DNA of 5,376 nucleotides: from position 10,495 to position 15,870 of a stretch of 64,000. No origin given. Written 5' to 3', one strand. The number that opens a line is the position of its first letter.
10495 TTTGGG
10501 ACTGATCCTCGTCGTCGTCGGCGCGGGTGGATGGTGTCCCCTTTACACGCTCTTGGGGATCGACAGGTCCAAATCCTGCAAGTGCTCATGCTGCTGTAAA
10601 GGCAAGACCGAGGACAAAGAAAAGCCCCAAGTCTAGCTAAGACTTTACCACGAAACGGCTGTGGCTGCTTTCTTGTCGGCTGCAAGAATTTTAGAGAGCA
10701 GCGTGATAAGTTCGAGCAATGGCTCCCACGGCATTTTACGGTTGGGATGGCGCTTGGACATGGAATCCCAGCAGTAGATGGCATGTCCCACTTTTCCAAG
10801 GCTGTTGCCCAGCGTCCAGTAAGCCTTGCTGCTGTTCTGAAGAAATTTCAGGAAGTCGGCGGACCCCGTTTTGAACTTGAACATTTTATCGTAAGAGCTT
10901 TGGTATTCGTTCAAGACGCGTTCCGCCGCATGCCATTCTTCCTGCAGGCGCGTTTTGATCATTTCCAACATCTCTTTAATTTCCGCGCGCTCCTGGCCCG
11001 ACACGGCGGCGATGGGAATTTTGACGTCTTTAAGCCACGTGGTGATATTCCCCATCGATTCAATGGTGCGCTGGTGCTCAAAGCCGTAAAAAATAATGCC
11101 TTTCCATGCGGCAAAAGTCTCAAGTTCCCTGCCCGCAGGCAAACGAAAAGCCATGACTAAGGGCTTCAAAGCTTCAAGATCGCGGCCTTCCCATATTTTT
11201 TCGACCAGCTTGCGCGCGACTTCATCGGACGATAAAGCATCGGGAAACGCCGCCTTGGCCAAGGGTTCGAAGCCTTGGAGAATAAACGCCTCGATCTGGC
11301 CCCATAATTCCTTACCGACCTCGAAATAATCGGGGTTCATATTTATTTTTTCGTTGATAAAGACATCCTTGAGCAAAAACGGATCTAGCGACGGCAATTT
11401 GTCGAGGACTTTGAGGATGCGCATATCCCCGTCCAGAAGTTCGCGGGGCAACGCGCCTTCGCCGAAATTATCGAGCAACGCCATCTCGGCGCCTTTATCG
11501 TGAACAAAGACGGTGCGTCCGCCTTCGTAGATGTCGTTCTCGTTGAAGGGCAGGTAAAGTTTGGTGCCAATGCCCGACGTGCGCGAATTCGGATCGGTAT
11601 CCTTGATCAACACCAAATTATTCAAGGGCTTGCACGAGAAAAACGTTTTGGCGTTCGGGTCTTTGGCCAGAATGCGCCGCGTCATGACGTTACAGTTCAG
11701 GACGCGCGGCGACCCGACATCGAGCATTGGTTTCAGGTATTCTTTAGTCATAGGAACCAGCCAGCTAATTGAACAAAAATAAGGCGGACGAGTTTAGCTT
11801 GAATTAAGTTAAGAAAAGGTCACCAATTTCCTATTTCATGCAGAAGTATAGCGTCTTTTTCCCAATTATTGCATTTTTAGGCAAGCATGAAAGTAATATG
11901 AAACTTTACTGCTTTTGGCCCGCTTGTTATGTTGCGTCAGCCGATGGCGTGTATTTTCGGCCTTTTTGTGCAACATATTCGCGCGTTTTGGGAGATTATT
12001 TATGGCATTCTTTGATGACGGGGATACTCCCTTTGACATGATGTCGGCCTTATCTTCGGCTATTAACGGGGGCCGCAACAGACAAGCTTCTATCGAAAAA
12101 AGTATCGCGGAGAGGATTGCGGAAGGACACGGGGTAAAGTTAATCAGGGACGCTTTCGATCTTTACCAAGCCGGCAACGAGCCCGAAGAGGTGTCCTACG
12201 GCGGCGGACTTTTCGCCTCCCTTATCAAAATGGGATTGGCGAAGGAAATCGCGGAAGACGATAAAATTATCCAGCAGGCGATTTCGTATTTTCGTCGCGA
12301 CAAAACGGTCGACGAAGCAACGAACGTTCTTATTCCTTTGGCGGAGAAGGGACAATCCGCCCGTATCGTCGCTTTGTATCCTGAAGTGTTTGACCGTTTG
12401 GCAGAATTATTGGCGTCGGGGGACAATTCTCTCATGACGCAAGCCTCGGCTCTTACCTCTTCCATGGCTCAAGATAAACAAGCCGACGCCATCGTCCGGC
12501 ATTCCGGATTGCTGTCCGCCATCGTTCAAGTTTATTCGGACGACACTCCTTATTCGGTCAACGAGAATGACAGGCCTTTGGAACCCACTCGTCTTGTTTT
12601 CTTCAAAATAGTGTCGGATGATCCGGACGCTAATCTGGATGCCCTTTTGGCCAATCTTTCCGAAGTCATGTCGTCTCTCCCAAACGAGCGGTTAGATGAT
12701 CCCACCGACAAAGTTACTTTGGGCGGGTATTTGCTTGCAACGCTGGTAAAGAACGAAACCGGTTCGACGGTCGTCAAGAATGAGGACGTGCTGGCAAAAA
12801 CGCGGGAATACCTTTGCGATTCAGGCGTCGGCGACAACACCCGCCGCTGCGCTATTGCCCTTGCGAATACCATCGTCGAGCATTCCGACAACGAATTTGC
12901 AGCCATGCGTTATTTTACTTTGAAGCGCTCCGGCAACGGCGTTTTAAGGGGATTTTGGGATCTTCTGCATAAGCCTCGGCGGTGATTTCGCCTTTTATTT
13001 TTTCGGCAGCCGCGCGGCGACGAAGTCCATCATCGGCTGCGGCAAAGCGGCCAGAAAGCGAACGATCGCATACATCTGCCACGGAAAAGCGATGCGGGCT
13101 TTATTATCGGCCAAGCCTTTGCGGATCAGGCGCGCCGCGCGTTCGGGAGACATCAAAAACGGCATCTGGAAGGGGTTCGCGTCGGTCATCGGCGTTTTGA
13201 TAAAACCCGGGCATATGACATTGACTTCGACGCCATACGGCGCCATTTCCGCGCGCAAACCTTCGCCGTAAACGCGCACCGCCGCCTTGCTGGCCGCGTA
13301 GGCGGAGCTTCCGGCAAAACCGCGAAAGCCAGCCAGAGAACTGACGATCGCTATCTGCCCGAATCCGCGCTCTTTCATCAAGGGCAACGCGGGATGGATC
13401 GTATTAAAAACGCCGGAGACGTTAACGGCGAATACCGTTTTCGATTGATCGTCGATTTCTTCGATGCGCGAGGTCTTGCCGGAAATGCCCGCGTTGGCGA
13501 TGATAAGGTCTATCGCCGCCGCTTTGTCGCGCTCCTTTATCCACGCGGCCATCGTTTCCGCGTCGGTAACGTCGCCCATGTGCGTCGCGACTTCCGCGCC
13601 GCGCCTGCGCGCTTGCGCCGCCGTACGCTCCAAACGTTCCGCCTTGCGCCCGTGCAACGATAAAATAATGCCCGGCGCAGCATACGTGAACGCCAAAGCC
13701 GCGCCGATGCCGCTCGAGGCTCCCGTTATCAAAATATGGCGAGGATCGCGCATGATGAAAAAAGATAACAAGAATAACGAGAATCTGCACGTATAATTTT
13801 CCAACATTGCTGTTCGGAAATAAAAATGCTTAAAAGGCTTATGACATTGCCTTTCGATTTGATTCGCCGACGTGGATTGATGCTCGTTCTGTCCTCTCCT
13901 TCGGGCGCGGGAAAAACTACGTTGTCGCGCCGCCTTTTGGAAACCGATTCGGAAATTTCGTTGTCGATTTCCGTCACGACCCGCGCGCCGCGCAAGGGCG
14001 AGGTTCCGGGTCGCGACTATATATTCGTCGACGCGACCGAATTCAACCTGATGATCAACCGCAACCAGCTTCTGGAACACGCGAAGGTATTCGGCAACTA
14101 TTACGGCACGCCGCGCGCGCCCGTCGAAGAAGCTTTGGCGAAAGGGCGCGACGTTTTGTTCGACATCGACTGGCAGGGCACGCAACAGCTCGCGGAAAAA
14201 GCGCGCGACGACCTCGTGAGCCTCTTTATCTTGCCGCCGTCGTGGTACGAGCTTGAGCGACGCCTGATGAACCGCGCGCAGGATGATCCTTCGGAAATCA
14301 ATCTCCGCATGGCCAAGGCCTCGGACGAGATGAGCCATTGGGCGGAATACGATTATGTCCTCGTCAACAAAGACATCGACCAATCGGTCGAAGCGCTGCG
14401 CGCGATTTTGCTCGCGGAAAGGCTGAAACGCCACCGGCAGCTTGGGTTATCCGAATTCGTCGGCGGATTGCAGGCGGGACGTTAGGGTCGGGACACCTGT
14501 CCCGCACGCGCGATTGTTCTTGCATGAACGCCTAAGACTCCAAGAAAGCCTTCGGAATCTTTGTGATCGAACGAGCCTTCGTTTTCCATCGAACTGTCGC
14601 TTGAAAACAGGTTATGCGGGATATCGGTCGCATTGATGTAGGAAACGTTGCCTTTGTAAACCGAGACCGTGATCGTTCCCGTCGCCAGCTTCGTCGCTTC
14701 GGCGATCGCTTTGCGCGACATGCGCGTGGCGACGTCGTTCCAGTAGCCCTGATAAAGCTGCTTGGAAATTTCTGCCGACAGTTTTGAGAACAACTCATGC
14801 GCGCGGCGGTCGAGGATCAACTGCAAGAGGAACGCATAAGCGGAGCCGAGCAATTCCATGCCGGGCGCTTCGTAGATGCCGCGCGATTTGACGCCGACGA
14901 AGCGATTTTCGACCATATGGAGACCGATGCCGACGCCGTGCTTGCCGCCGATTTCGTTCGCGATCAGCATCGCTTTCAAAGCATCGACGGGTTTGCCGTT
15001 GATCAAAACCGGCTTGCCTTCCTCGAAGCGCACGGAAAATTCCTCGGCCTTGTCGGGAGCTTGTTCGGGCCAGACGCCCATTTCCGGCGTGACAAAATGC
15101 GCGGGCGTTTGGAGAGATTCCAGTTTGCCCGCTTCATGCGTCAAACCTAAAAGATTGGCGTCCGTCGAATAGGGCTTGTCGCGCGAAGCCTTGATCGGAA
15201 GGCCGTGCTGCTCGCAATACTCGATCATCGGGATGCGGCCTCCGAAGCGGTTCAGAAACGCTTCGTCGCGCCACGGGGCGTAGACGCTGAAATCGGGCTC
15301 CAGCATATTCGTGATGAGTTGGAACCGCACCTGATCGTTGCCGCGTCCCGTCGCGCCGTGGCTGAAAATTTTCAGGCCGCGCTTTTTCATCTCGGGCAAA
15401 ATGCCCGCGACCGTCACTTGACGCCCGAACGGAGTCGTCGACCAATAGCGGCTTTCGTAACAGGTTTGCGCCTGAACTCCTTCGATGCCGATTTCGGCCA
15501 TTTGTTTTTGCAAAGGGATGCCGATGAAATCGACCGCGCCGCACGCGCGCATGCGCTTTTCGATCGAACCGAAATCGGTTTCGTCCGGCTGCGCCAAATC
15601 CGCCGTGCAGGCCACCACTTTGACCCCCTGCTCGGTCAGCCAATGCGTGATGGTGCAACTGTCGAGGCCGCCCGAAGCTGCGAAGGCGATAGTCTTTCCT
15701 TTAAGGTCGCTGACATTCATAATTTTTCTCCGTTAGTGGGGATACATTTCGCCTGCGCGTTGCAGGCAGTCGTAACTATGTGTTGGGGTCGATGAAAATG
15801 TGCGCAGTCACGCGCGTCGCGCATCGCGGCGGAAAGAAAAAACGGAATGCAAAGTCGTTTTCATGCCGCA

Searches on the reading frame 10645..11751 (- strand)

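Call 9: search_protein_families(library=pfam, proteins=[window:10645-11751:-], max_evalue=1)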
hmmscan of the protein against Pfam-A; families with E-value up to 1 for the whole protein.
window:10645-11751:- (368 aa): 1 family
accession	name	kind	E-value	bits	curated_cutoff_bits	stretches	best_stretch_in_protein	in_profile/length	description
PF16140.10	DUF4848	-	0.14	12.1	22.8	1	262-321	56-116/216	Domain of unknown function (DUF4848)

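Call 51: search_protein_families(library=ncbifam, proteins=[window:10645-11751:-], max_evalue=0.1)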
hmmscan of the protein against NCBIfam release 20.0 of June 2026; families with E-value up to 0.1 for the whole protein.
window:10645-11751:- (368 aa): 0 families

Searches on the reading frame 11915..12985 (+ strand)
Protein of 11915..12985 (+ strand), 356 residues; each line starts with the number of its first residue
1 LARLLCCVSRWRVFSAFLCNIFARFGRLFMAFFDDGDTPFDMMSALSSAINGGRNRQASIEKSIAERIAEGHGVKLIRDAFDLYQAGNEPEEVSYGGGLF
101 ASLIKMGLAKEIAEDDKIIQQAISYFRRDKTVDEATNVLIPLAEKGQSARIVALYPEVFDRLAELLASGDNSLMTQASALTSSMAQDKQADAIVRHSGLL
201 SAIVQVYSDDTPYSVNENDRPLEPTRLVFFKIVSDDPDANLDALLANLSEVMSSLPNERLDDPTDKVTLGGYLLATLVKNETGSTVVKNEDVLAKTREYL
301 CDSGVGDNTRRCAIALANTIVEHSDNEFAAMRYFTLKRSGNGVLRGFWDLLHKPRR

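Call 9: search_protein_families(library=pfam, proteins=[window:11915-12985:+], max_evalue=1)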
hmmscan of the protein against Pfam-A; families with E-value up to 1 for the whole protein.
window:11915-12985:+ (356 aa): 1 family
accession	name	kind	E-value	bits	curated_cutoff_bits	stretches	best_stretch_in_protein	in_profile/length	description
PF25598.1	ARM_PUB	-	0.0052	16.7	33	1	118-211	47-145/308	Plant U-box protein ARM repeat region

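Call 51: search_protein_families(library=ncbifam, proteins=[window:12002-12985:+], max_evalue=0.1)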
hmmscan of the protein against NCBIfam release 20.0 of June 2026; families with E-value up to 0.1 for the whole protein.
window:12002-12985:+ (327 aa): 0 families

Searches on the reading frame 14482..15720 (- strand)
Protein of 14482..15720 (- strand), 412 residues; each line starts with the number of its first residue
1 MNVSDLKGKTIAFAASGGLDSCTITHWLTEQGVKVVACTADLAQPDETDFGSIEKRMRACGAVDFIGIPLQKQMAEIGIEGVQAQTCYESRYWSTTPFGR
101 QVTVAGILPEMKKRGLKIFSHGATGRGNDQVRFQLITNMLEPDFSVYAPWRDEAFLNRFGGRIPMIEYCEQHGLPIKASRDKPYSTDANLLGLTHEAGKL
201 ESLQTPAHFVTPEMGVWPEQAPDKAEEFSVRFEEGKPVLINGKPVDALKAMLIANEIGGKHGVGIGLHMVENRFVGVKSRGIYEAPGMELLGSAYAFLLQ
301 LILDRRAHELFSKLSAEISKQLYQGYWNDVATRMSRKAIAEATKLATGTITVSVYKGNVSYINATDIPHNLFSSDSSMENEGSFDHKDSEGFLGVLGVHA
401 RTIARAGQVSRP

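Call 28: find_encoding_contigs(protein=window:14482-15720:-, flank=10000, max_places=1)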
Protein window:14482-15720:- (412 aa): 4 contigs read that carry it; 1 place shown.
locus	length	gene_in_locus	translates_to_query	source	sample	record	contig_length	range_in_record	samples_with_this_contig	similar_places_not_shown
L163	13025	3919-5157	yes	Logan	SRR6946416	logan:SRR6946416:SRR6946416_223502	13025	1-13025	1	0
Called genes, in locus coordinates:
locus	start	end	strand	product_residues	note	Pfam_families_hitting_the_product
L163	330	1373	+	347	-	PF13505:OMP_b-brl, PF02462:Opacity (weak), PF01617:Surface_Ag_2 (weak), PF00691:OmpA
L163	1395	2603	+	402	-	PF00155:Aminotran_1_2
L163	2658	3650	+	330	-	-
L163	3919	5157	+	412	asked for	PF00764:Arginosuc_synth, PF20979:Arginosuc_syn_C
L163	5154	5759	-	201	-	PF00625:Guanylate_kin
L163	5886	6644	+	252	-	PF00106:adh_short, PF08659:KR, PF13561:adh_short_C2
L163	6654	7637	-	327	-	-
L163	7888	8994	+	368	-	-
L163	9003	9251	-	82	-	PF11127:YgaP-like_TM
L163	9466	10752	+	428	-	PF00768:Peptidase_S11, PF13354:Beta-lactamase2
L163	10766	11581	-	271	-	-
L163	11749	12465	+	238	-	PF01138:RNase_PH, PF03725:RNase_PH_C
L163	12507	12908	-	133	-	-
